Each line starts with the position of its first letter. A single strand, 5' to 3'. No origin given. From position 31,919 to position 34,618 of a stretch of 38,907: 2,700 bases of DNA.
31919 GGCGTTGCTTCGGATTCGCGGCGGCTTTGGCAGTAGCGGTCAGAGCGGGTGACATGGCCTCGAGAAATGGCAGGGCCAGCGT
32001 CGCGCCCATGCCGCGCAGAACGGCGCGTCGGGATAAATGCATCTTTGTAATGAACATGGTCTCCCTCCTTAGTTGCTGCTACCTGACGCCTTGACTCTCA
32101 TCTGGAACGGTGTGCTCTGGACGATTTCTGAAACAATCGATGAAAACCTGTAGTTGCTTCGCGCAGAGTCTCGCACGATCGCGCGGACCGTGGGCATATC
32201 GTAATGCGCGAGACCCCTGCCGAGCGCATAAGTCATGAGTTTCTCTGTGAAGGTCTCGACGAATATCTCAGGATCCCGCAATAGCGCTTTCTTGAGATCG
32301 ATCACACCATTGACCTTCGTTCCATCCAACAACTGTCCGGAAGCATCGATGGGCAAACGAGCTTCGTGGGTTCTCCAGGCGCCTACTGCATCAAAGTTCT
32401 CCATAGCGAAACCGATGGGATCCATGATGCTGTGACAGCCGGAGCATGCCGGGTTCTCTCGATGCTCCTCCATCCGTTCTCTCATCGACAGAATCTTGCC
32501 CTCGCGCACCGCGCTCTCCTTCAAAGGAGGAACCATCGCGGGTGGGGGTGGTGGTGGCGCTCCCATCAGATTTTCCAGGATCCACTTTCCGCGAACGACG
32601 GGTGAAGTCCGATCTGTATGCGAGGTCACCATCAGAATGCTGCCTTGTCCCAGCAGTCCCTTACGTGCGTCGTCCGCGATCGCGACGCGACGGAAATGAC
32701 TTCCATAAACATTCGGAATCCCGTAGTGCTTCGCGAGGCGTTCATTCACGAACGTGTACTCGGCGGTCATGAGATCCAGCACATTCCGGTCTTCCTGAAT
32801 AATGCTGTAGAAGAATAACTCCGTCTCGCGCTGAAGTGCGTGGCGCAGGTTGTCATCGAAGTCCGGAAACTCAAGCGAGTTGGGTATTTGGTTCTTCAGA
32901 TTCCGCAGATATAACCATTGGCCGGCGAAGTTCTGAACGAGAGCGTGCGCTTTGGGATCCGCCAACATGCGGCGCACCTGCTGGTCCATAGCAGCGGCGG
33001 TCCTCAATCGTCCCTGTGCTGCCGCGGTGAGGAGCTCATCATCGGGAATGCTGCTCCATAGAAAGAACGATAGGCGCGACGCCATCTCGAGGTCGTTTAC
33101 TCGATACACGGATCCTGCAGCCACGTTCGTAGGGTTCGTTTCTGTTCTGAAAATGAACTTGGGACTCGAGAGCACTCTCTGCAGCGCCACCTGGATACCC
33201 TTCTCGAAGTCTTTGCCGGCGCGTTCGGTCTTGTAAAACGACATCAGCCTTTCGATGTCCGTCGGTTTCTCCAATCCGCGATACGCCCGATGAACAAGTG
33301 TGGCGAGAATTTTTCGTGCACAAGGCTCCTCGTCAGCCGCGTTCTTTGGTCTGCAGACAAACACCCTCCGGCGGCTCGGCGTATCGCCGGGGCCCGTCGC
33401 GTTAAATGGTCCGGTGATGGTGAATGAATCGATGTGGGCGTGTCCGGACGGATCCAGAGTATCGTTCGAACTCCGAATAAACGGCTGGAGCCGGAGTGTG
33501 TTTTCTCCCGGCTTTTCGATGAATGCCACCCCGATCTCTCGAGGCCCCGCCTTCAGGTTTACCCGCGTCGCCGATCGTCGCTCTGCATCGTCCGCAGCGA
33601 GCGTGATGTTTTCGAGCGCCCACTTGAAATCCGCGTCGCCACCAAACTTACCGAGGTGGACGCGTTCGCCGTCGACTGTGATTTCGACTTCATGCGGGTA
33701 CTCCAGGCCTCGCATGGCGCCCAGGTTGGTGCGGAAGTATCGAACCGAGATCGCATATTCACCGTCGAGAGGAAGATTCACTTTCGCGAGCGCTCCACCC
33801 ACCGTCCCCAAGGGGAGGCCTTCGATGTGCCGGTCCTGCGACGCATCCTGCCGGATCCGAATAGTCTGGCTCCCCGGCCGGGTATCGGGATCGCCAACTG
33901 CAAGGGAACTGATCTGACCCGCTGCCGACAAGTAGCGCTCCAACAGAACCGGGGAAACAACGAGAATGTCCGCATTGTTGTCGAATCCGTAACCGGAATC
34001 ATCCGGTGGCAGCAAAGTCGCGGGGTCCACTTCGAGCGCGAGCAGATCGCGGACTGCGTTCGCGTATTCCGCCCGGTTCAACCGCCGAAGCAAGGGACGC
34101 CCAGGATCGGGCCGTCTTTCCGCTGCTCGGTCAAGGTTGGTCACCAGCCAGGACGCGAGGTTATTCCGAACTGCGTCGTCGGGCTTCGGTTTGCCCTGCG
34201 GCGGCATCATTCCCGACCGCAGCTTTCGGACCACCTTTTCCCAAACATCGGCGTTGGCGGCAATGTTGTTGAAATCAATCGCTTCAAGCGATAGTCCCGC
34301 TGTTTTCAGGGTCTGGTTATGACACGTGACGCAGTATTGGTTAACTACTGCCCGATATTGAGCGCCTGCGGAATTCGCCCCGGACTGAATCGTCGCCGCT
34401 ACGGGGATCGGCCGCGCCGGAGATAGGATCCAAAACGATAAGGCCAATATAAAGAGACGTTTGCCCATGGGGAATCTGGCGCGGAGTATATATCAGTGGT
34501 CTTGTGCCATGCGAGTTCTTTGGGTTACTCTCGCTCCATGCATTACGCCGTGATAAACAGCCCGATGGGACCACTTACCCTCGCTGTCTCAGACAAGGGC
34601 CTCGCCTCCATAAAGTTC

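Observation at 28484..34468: Translationally coupled four-gene periplasmic haem/ankyrin operon built around the uncharacterised DUF1592-DUF1552 pair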

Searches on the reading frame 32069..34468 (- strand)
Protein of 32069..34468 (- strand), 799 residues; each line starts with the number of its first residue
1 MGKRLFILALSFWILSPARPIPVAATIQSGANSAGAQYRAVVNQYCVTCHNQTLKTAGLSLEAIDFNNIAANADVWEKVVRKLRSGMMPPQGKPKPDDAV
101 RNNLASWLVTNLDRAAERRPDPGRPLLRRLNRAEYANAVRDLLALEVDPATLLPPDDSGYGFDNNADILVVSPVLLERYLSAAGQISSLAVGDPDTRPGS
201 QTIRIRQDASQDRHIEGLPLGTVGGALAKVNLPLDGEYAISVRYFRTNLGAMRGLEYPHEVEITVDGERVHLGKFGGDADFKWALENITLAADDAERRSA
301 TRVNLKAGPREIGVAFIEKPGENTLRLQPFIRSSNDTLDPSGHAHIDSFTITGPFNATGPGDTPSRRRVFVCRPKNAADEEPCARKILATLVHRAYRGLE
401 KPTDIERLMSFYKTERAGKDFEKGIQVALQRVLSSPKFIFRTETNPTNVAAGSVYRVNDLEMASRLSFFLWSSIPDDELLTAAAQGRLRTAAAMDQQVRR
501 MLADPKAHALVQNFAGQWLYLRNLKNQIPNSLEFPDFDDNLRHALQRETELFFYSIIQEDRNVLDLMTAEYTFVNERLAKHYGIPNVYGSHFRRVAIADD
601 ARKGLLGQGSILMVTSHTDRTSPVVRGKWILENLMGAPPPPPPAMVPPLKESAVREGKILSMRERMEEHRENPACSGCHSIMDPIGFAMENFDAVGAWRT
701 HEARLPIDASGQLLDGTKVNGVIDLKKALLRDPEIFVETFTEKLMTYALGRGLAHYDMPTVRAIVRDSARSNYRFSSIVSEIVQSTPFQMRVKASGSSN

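Call 8: search_protein_families(library=pfam, proteins=[window:32069-34468:-], max_evalue=0.01)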
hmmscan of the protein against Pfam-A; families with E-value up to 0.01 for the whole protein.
window:32069-34468:- (799 aa): 7 families
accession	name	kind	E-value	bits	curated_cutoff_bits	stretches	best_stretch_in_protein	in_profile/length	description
PF07631.16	PSD4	-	3.3e-48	163.8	23.3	1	458-584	2-128/128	Protein of unknown function (DUF1592)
PF07627.16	PSCyt3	-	2.2e-38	130.9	27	1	602-702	1-98/98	Protein of unknown function (DUF1588)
PF07626.16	PSD3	-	9.6e-26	90.5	23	1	128-191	1-64/65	Protein of unknown function (DUF1587)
PF07624.16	PSD2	-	1.3e-23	83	25.8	1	715-788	1-74/74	Protein of unknown function (DUF1585)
PF07637.16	PSD5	-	1.2e-16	61.3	34.2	1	383-443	1-62/62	Protein of unknown function (DUF1595)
PF13442.11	Cytochrome_CBB3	-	7.4e-08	33.1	27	1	36-108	4-68/68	Cytochrome C oxidase, cbb3-type, subunit III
PF07635.16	PSCyt1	-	6.9e-05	23.8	22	1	46-92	1-59/59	Planctomycete cytochrome C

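Call 12: search_protein_families(library=ncbifam, proteins=[window:32069-34468:-], max_evalue=0.01)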
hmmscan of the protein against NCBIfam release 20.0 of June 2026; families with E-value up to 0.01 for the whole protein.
window:32069-34468:- (799 aa): 0 families

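Call 21: search_solved_structures(query=window:32069-34468:-, max_evalue=10)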
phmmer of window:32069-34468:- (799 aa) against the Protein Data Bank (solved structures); distinct sequences matched with E-value up to 10: 0.

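Call 87: search_solved_structures(query=A4, max_evalue=10)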
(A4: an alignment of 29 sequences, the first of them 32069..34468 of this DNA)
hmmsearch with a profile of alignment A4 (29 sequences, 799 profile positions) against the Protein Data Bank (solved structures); distinct sequences matched with E-value up to 10: 2.
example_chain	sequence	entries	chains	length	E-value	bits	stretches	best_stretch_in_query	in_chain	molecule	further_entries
9l08_A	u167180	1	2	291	0.2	13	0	26-73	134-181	Covalently Connected Cytochrome c555 trimer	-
8fg6_B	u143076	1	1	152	0.89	10.8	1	232-314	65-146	C104.1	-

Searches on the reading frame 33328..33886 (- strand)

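Call 88: search_protein_families(library=pfam, proteins=[window:33328-33886:-], max_evalue=10)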
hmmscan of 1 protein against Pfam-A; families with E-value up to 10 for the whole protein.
window:33328-33886:- (186 aa): 1 family
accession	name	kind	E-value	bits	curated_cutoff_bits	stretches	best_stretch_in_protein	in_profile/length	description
PF03990.20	DUF348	-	1.4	9.2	24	0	27-42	17-32/41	G5-linked-Ubiquitin-like domain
